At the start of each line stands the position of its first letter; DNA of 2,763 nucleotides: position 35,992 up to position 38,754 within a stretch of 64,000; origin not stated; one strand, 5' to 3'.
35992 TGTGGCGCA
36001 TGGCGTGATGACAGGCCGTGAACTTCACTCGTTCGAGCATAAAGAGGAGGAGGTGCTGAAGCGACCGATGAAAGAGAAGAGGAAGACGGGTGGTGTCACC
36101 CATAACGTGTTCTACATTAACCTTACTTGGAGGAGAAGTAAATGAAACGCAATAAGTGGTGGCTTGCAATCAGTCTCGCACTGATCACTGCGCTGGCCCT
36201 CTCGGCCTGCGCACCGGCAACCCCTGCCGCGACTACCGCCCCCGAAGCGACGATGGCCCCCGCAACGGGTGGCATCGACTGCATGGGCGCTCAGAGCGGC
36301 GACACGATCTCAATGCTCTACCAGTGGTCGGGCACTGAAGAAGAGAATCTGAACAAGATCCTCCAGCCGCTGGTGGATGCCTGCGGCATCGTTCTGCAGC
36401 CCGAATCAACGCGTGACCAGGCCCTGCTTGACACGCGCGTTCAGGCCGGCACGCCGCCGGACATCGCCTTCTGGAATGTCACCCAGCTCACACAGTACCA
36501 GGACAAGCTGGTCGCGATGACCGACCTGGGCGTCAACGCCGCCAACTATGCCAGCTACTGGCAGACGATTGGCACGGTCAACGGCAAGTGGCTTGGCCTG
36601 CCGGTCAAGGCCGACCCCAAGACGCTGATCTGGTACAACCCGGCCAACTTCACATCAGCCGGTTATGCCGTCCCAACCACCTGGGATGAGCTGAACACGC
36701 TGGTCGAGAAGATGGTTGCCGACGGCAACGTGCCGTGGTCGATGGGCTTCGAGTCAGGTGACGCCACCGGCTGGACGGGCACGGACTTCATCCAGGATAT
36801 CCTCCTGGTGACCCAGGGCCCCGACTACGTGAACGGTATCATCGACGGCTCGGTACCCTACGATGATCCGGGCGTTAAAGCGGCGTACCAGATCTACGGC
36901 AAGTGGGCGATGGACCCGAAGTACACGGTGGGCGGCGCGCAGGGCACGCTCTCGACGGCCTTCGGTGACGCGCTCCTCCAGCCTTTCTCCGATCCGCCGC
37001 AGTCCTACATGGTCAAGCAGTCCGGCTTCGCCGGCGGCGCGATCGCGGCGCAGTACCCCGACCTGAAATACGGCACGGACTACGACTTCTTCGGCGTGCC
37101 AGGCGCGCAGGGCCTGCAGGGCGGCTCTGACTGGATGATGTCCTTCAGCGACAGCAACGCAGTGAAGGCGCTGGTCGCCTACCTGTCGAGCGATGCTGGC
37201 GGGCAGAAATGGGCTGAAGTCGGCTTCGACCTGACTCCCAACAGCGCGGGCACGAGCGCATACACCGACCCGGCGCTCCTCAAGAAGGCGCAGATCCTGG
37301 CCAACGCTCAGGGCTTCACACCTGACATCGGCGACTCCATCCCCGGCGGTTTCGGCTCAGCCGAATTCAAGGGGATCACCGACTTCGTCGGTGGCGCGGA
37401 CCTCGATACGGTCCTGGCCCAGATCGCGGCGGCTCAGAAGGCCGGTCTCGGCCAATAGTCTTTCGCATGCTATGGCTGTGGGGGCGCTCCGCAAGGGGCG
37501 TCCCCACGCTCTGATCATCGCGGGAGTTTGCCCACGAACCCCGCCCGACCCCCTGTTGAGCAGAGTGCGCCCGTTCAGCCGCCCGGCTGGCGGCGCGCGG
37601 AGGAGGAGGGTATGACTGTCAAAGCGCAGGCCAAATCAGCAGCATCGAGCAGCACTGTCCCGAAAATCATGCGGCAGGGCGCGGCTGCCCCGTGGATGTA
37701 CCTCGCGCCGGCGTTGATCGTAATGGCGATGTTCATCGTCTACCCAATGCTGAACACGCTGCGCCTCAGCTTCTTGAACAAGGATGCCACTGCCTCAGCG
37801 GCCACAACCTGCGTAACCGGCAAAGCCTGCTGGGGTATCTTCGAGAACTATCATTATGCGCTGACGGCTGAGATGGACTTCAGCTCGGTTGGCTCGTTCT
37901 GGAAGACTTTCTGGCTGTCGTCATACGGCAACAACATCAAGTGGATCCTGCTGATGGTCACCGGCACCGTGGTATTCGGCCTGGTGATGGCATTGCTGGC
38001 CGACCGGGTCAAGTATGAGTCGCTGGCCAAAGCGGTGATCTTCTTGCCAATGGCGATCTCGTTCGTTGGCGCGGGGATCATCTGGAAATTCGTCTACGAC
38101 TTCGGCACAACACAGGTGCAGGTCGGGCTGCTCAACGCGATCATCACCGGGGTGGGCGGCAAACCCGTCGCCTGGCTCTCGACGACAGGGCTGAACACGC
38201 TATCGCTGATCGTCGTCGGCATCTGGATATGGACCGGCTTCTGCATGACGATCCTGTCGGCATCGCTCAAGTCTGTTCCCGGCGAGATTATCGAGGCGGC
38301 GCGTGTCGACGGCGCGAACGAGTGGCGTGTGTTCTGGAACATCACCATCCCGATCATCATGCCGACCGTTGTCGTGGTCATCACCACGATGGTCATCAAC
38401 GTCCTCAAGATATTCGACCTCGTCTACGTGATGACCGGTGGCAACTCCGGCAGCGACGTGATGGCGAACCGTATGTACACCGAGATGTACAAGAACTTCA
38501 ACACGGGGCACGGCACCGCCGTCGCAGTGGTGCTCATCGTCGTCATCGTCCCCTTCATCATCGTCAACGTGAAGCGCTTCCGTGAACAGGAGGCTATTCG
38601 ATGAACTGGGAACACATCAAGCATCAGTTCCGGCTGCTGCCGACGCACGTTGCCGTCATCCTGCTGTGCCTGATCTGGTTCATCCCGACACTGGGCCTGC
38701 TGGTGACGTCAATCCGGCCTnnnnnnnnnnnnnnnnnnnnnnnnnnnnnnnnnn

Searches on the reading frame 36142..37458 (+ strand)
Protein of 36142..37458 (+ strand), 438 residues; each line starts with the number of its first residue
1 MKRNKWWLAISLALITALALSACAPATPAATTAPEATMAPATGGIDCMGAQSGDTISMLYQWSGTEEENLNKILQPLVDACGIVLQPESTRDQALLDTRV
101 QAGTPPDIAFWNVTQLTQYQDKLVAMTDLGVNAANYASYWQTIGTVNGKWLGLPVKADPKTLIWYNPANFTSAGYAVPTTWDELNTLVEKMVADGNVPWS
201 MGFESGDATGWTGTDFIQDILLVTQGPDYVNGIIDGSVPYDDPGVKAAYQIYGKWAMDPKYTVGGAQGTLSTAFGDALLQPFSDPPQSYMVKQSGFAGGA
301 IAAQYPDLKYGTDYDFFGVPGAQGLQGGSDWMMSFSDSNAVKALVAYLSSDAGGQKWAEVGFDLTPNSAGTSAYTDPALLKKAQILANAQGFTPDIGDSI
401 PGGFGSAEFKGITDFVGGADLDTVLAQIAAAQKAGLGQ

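Call 5: search_protein_families(library=pfam, proteins=[window:36142-37458:+], max_evalue=1)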
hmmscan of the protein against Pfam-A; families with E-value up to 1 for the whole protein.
window:36142-37458:+ (438 aa): 0 families

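Call 31: search_protein_families(library=ncbifam, proteins=[window:36142-37458:+], max_evalue=0.001)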
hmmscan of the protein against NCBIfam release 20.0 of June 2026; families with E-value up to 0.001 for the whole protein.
window:36142-37458:+ (438 aa): 3 families
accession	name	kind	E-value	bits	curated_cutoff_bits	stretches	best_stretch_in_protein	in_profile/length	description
NF040930.1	ABC_arch_GlcS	equivalog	7.1e-08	31.7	500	1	118-246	78-206/444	glucose ABC transporter substrate-binding protein GlcS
TIGR03850.1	bind_CPR_0540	equivalog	1.6e-06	27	299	1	147-251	148-246/437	carbohydrate ABC transporter substrate-binding protein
TIGR03851.1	chitin_NgcE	equivalog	3.1e-06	26.4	399.65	1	163-255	165-255/450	N-acetylglucosamine/diacetylchitobiose ABC transporter substrate-binding protein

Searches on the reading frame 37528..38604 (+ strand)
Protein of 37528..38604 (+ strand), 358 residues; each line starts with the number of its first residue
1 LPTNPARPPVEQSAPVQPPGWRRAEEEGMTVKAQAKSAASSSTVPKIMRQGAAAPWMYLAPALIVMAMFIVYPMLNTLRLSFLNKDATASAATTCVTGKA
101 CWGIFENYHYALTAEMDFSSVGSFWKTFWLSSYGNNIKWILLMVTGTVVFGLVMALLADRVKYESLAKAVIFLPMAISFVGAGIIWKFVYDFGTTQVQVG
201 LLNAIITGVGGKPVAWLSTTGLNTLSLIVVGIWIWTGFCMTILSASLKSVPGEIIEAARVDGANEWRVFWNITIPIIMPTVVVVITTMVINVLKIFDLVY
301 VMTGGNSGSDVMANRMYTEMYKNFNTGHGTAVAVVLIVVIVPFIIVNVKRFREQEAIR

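Call 5: search_protein_families(library=pfam, proteins=[window:37528-38604:+], max_evalue=1)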
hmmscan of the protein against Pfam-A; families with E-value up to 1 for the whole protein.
window:37528-38604:+ (358 aa): 1 family
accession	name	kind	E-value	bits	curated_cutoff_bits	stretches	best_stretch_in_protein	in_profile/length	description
PF00528.27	BPD_transp_1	-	1.6e-18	67.6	26.4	1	148-345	2-170/184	Binding-protein-dependent transport system inner membrane component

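Call 31: search_protein_families(library=ncbifam, proteins=[window:37612-38604:+], max_evalue=0.001)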
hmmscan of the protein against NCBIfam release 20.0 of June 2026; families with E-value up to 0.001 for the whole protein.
window:37612-38604:+ (330 aa): 18 families
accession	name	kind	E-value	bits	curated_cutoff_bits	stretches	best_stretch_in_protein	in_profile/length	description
NF040931.1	ABC_arch_GlcT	equivalog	4.6e-26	92.1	360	1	98-323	48-275/278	glucose ABC transporter permease GlcT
NF007852.0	PRK10561.1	equivalog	4.2e-18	66.2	335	1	24-323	11-287/295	sn-glycerol-3-phosphate ABC transporter permease UgpA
NF008232.0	PRK10999.1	equivalog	8.4e-16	57.8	392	1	112-279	294-458/520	maltose ABC transporter permease MalF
NF011624.0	PRK15050.1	equivalog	4.5e-11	42.4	247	1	9-312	6-275/297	2-aminoethylphosphonate ABC transporter permease subunit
NF040932.1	ABC_arch_GlcU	equivalog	7.4e-11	42.2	340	1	195-317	131-252/272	glucose ABC transporter permease GlcU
TIGR00969.1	3a0106s02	subfamily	4.8e-10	39.3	240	1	113-317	71-264/272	sulfate ABC transporter permease subunit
NF043074.1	MMSYN1_0196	equivalog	9.9e-09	34.9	350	1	23-321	6-259/277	spermidine/putrescine ABC transporter permease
NF007044.0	PRK09497.1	equivalog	3.4e-08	33.3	348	1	38-318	19-270/285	spermidine/putrescine ABC transporter permease PotB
TIGR02140.1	permease_CysW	equivalog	1.1e-07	31.6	329.1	1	112-318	56-251/261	sulfate ABC transporter permease subunit CysW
TIGR02139.1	permease_CysT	equivalog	2.3e-07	30.7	246.1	1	102-321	49-258/265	sulfate ABC transporter permease subunit CysT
TIGR01581.1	Mo_ABC_porter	hypoth_equivalog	3.2e-07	30.1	210.3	1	102-312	25-219/225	ABC transporter permease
TIGR02141.1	modB_ABC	equivalog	4.6e-07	29.7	182.6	1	120-321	15-202/208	molybdate ABC transporter permease subunit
NF007047.0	PRK09500.1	equivalog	4.8e-06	26.4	326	1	195-320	127-249/257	spermidine/putrescine ABC transporter permease PotC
TIGR03226.1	PhnU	equivalog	4.6e-05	23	283.45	1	109-311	96-292/311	2-aminoethylphosphonate ABC transporter permease subunit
TIGR03416.1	ABC_choXWV_perm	equivalog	5.2e-05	22.8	363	1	217-312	171-262/267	choline ABC transporter permease subunit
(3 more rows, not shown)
